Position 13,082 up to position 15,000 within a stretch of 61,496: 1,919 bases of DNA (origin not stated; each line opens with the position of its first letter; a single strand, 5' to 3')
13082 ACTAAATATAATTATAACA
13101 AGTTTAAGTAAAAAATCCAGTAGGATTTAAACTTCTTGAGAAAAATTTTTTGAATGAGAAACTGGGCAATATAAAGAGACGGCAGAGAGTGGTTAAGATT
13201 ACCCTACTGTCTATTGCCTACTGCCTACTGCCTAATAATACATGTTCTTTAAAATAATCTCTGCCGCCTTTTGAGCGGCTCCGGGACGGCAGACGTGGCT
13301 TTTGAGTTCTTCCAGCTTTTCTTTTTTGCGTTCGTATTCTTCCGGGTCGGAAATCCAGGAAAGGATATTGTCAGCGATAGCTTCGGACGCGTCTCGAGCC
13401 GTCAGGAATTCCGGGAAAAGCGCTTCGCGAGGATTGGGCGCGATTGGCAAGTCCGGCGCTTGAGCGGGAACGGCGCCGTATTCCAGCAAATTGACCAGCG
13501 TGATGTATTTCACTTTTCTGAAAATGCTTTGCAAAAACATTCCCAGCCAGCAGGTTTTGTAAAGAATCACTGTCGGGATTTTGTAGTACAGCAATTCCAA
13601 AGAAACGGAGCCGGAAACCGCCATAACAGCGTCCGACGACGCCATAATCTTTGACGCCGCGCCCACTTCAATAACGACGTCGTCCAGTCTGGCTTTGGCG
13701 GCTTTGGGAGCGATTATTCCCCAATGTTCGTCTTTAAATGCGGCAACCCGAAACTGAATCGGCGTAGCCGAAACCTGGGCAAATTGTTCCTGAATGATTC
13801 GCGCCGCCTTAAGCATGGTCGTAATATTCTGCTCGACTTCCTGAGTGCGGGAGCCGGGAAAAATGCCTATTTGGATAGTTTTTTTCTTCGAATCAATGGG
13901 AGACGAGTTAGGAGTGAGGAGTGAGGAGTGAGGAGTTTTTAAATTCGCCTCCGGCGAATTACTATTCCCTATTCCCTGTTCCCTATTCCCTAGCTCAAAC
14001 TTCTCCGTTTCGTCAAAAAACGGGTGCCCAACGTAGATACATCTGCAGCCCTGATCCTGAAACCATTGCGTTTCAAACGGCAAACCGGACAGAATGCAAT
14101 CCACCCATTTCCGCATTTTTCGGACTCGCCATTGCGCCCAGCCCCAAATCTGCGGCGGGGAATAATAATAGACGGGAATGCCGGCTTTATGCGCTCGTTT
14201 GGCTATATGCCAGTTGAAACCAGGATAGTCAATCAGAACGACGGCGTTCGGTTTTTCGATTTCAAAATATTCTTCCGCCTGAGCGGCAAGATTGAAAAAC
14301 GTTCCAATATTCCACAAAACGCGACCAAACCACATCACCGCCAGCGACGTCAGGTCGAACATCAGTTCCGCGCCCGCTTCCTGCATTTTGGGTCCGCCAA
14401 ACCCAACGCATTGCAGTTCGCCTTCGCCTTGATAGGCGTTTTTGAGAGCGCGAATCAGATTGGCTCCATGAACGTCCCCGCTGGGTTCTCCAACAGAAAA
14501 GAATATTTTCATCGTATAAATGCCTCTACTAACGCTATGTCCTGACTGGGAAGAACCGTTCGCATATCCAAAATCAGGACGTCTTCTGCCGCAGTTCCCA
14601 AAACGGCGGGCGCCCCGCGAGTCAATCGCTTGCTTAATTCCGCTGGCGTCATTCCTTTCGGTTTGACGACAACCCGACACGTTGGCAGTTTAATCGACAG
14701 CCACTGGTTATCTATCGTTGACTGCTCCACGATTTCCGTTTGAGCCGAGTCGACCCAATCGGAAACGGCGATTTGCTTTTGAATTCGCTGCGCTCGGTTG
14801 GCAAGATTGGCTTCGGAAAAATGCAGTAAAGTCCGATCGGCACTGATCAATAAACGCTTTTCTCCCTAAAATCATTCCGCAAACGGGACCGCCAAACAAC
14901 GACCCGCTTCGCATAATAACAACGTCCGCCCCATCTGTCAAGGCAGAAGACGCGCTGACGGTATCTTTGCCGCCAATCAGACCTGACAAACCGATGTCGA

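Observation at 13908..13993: A complete palindromic repeat element is translated in-frame inside lpxB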

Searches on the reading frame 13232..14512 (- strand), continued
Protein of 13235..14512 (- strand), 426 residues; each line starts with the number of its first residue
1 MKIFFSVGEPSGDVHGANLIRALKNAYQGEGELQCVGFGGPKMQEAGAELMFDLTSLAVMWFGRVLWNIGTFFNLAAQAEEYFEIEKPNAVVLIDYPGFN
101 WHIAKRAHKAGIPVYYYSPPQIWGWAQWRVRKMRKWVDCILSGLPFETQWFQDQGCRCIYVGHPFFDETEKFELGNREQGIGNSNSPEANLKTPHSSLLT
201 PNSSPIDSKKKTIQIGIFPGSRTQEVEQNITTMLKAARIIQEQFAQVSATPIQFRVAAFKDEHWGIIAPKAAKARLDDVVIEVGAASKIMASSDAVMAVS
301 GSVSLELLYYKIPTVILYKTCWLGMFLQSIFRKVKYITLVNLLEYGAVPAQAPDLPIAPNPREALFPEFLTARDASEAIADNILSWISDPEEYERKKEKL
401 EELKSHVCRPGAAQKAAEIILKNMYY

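Call 46: predict_structure(alignment_id=A2)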
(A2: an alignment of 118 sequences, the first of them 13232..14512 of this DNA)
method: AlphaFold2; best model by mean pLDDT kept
length: 426 residues; sequences in the alignment: 118
mean_pLDDT: 90.2   pTM: 0.87
mean pLDDT of the five models: 90.2, 90.0, 89.5, 88.9, 88.3
residues with pLDDT >= 90: 340; 70-90: 44; 50-70: 12; < 50: 30
segments of 3 or more residues with pLDDT < 50: 177-206
pLDDT, mean of each block of 10 residues (from residue 1): 95 96 96 97 98 85 85 97 98 92 97 95 90 97 95 97 90 53 41 43 52 96 95 98 97 97 97 95 95 94 89 97 93 92 92 90 96 98 98 97 94 98 90
secondary structure, 60 per line:
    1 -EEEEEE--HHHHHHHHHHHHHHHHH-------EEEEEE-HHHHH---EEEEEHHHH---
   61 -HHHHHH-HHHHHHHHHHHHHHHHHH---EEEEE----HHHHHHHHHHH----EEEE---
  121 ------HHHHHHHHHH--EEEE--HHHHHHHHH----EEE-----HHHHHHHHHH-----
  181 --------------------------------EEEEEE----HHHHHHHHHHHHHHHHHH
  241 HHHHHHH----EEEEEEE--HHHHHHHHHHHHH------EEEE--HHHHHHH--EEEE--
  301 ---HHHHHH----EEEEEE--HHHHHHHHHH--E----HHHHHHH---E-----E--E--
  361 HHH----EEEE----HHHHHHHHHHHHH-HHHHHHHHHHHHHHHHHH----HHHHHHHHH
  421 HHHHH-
elements in order: E2-7 H10-26 E34-39 H41-45 E49-53 H54-57 H62-67 H69-86 E90-94 H99-109 E114-117 H127-136 E139-142 H145-153 E158-160 H166-175 E213-218 H223-247 E252-258 H261-273 E280-283 H286-292 E295-298 H304-309 E314-319 H322-331 H339-345 E368-371 H376-388 H390-407 H412-425
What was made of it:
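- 13904..13990 (-): Element-encoded segment: 29 codons, G175-S203 (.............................). The only AF2 stretch with pLDDT<50 is residues 177-206, between helix 166-175 and strand 213-218 (call 46).
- On Rickettsia palindromic elements (RPE): The segment is the only low-confidence stretch, between the two domains of the AF2 model (call 46).
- The only stretch below 50 is residues 177-206 (call 46). The segment is predicted to be disordered (call 46).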

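Call 65: fold_search(model_id=the predicted structure, library=pdb)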
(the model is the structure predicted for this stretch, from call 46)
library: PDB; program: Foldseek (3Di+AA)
matches with E <= 10: 1782; with E <= 0.001: 216
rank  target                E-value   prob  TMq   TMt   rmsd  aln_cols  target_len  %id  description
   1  5w8n                  7.4e-19  1.00  0.59  0.67  20.8       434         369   24  Lipid A Disaccharide Synthase (LpxB)-6 solubilizing mutations (released 2018-01-31)
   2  5w8x                  2.6e-18  1.00  0.59  0.68  20.7       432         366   23  Lipid A Disaccharide Synthase (LpxB)-7 solubilizing mutations-Bound to UDP (released 2018-01-31)
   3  5w8s                  4.1e-18  1.00  0.60  0.68  20.8       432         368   24  Lipid A Disaccharide Synthase (LpxB)-7 solubilizing mutations (released 2018-01-31)
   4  8b6f_A0               2.0e-15  1.00  0.61  0.53  10.8       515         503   15  Cryo-EM structure of NADH:ubiquinone oxidoreductase (complex-I) from respiratory supercomplex of Tetrahymena thermoph (released 2023-03-29)
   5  8gym_T1               8.4e-15  1.00  0.58  0.50  10.3       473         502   15  Cryo-EM structure of Tetrahymena thermophila respiratory mega-complex MC IV2+(I+III2+II)2 (released 2023-06-14)
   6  7tgh_T1               1.7e-13  1.00  0.59  0.53  10.2       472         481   15  Cryo-EM structure of respiratory super-complex CI+III2 from Tetrahymena thermophila (released 2022-04-06)
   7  1v4v_A                1.1e-10  1.00  0.49  0.55   6.9       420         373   13  Crystal Structure Of UDP-N-Acetylglucosamine 2-Epimerase From Thermus Thermophilus HB8 (released 2003-12-02)
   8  6vlb_B                1.6e-10  1.00  0.57  0.64   6.8       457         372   13  Crystal structure of ligand-free UDP-GlcNAc 2-epimerase from Neisseria meningitidis (released 2020-11-11)
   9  8sy0_A                2.2e-10  1.00  0.50  0.58   6.7       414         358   15  X-ray crystal structure of UDP- 2,3-diacetamido-2,3-dideoxy-glucuronic acid-2-epimerase from Thermus thermophilus stra (released 2023-09-13)
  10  8sxy_A                2.2e-10  1.00  0.52  0.59   7.2       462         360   15  X-ray crystal structure of UDP- 2,3-diacetamido-2,3-dideoxy-glucuronic acid-2-epimerase from Thermus thermophilus stra (released 2023-09-13)
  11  8sye_A                3.1e-10  1.00  0.51  0.59   7.4       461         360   14  X-ray crystal structure of UDP-2,3-diacetamido-2,3-dideoxy-glucuronic acid-2-epimerase from Thermus thermophilus strai (released 2023-09-13)
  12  7vza_E                3.6e-10  1.00  0.58  0.67   5.8       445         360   12  The crystal structure of Non-hydrolyzing UDPGlcNAc 2-epimerase in complex with UDP (released 2022-11-16)
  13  4fkz_A                3.6e-10  1.00  0.45  0.49   6.7       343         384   15  Crystal structure of Bacillus subtilis UDP-GlcNAc 2-epimerase in complex with UDP-GlcNAc and UDP (released 2013-05-08)
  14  8syd_A                3.8e-10  1.00  0.51  0.58   6.9       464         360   14  X-ray crystal structure of UDP-2,3-diacetamido-2,3-dideoxy-glucuronic acid-2-epimerase from Thermus thermophilus strai (released 2023-09-13)
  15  8sya_A                4.2e-10  1.00  0.51  0.59   7.4       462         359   13  X-ray crystal structure of UDP-2,3-diacetamido-2,3-dideoxy-glucuronic acid-2-epimerase from Thermus thermophilus strai (released 2023-09-13)
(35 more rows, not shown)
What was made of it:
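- The top fold hits are E. coli LpxB (call 65).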

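Call 71: list_cluster_members(proteins=[P0121, P0002])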
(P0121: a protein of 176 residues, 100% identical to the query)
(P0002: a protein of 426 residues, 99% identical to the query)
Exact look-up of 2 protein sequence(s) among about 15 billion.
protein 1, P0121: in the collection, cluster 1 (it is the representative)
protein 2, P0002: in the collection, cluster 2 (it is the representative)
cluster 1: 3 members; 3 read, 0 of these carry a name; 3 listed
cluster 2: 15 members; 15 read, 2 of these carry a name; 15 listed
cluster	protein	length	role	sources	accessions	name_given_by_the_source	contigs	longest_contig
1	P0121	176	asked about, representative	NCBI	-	-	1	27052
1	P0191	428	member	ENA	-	-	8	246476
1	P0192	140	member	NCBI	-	-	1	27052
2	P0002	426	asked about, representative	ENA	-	-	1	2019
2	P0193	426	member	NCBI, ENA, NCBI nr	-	-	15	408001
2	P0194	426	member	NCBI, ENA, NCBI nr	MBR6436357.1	MAG: hypothetical protein IKS45_07605 [Thermoguttaceae bacterium] | hypothetical protein [Thermoguttaceae bacterium]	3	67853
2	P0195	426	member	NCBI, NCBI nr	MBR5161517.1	MAG: hypothetical protein IKW80_07790 [Thermoguttaceae bacterium] | hypothetical protein [Thermoguttaceae bacterium]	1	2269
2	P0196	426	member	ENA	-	-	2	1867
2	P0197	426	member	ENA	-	-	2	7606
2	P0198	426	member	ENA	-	-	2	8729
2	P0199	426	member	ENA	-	-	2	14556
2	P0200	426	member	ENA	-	-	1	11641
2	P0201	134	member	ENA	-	-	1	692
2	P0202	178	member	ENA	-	-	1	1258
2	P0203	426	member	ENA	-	-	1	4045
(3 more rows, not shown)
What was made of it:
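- Checked: The identical 426-aa protein is on record from 15 contigs (P0193, call 71).
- The identical protein is on 15 contigs (call 71). The identical protein is on 15 contigs from NCBI and ENA (call 71).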

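Call 73: find_encoding_contigs(protein=P0202, flank=3000, max_places=3)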
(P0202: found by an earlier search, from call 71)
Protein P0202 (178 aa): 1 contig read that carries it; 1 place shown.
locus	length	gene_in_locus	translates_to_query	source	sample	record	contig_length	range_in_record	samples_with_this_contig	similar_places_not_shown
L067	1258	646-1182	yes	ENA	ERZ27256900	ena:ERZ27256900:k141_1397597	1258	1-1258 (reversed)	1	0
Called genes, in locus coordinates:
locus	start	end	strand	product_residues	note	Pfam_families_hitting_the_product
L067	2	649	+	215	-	?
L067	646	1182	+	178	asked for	PF02684:LpxB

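Call 74: find_encoding_contigs(protein=P0191, flank=3000, max_places=3)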
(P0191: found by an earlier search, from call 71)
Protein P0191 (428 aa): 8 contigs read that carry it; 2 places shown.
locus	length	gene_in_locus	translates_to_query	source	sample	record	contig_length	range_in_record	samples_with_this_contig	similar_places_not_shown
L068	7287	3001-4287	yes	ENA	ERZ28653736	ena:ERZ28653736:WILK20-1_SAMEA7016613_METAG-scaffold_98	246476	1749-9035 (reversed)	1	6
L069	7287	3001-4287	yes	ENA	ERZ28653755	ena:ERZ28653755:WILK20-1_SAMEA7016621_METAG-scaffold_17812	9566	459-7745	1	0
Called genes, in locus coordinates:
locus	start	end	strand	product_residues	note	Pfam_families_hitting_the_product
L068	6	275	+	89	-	-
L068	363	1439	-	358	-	PF00814:TsaD, PF22521:HypF_C_2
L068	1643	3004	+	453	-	PF03841:SelA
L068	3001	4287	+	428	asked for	PF02684:LpxB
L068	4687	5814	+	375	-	-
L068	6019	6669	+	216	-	PF02390:Methyltransf_4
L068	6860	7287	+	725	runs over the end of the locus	?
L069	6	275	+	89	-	-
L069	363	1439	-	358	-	PF00814:TsaD, PF22521:HypF_C_2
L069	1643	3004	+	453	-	PF03841:SelA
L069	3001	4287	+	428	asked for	PF02684:LpxB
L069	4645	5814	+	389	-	-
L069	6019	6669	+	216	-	PF02390:Methyltransf_4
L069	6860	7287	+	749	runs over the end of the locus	?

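Call 81: find_encoding_contigs(protein=P0063, flank=10000, max_places=1)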
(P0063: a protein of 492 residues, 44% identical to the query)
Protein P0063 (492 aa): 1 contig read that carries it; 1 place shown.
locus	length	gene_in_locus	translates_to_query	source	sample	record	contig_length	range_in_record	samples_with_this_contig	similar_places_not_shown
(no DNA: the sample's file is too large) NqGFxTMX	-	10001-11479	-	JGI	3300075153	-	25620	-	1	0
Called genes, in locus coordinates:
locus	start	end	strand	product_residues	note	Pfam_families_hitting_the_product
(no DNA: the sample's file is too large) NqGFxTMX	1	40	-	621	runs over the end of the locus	PF00474:SSF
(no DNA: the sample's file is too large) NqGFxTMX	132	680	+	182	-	PF13560:HTH_31, PF01381:HTH_3, PF12844:HTH_19 (weak), PF07883:Cupin_2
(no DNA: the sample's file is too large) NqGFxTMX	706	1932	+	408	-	PF01053:Cys_Met_Meta_PP (weak), PF01041:DegT_DnrJ_EryC1, PF01212:Beta_elim_lyase (weak)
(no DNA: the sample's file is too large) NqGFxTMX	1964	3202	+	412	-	PF01208:URO-D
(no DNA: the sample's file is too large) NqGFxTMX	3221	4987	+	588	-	PF16216:GxGYxYP_N, PF20957:GxGYxYP_N_2nd, PF20958:GxGYxYP_N_3rd, PF14323:GxGYxYP_C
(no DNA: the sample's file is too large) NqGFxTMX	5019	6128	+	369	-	PF01208:URO-D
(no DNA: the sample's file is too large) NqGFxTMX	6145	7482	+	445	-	-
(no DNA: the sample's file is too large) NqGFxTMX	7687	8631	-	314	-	PF00056:Ldh_1_N, PF03721:UDPG_MGDP_dh_N (faint), PF02866:Ldh_1_C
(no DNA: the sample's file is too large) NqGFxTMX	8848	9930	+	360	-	PF00515:TPR_1 (faint), PF07719:TPR_2 (faint), PF13181:TPR_8 (faint), PF13424:TPR_12 (weak)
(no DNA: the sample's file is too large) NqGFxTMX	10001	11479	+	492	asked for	PF02684:LpxB, PF13439:Glyco_transf_4 (weak), PF13579:Glyco_trans_4_4 (weak), PF02684:LpxB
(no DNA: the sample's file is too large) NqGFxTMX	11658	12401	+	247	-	PF02163:Peptidase_M50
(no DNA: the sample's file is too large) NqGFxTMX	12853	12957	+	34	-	-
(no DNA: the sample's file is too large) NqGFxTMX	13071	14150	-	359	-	PF01883:FeS_assembly_P, PF09140:MipZ (weak), PF10609:ParA, PF13614:AAA_31 (faint), PF01656:CbiA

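Call 82: find_encoding_contigs(protein=P0029, flank=10000, max_places=1)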
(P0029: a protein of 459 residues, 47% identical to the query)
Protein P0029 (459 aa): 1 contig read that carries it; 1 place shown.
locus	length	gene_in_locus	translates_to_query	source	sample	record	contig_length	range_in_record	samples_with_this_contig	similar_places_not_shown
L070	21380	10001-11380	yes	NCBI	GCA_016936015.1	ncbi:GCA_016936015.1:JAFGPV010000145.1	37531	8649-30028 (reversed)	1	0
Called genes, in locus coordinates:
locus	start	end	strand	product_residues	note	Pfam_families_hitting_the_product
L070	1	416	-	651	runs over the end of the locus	-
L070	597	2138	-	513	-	-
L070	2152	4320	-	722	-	PF11104:PilM_2, PF14450:FtsA (weak)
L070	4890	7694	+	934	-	-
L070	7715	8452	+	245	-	PF12697:Abhydrolase_6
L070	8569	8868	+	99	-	PF10387:DUF2442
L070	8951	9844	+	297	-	PF18306:LDcluster4, PF03641:Lysine_decarbox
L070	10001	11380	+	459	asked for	PF02684:LpxB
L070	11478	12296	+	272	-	PF02163:Peptidase_M50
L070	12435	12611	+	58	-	-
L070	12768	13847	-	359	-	PF01883:FeS_assembly_P, PF09140:MipZ (weak), PF10609:ParA, PF13614:AAA_31 (faint), PF01656:CbiA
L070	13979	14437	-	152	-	-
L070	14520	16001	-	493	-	PF00158:Sigma54_activat (faint), PF14532:Sigma54_activ_2 (weak), PF25601:AAA_lid_14, PF02954:HTH_8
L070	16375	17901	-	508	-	PF00361:Proton_antipo_M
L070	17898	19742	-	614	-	PF00361:Proton_antipo_M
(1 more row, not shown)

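Call 84: find_encoding_contigs(protein=P0030, flank=10000, max_places=1)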
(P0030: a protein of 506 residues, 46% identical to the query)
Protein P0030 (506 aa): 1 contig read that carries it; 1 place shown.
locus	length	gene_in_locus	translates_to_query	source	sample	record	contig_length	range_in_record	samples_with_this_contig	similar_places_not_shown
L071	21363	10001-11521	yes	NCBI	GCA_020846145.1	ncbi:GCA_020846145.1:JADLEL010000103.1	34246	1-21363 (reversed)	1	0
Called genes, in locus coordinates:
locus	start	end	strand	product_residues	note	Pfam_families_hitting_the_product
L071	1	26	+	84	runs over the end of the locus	PF02699:YajC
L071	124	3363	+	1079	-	PF07549:Sec_GG (faint), PF21760:SecD_1st (faint), PF22599:SecDF_P1_head, PF00873:ACR_tran (weak), PF03176:MMPL (weak), PF02355:SecD_SecF_C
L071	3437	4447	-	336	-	PF01171:ATP_bind_3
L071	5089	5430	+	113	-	-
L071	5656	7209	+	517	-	PF12072:RNase_Y_N, PF00013:KH_1 (weak), PF22891:KH_PNO1_2nd (faint), PF01966:HD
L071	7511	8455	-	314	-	PF00056:Ldh_1_N, PF02866:Ldh_1_C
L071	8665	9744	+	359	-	PF13174:TPR_6 (faint), PF13432:TPR_16 (faint), PF13424:TPR_12 (faint), PF07719:TPR_2 (faint), PF13181:TPR_8 (faint), PF00515:TPR_1 (faint), PF13176:TPR_7 (faint), PF14559:TPR_19 (faint)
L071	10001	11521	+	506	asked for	PF02684:LpxB, PF13439:Glyco_transf_4 (weak), PF02684:LpxB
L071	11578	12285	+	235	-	PF02163:Peptidase_M50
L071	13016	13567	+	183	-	PF01923:Cob_adeno_trans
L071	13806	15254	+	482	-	PF00909:Ammonium_transp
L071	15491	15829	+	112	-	PF00543:P-II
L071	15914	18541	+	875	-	PF08335:GlnD_UR_UTase, PF01966:HD, PF24931:ACT_ACR9_3rd (weak), PF01842:ACT (weak)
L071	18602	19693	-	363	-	-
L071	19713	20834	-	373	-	-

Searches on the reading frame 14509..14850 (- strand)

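Call 47: search_protein_families(library=pfam, proteins=[window:14509-14850:-])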
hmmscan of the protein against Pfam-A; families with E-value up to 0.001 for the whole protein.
window:14509-14850:- (113 aa): 1 family
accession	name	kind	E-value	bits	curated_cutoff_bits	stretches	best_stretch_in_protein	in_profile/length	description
PF03841.19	SelA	-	0.00028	20.5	22.8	1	8-99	274-366/367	L-seryl-tRNA selenium transferase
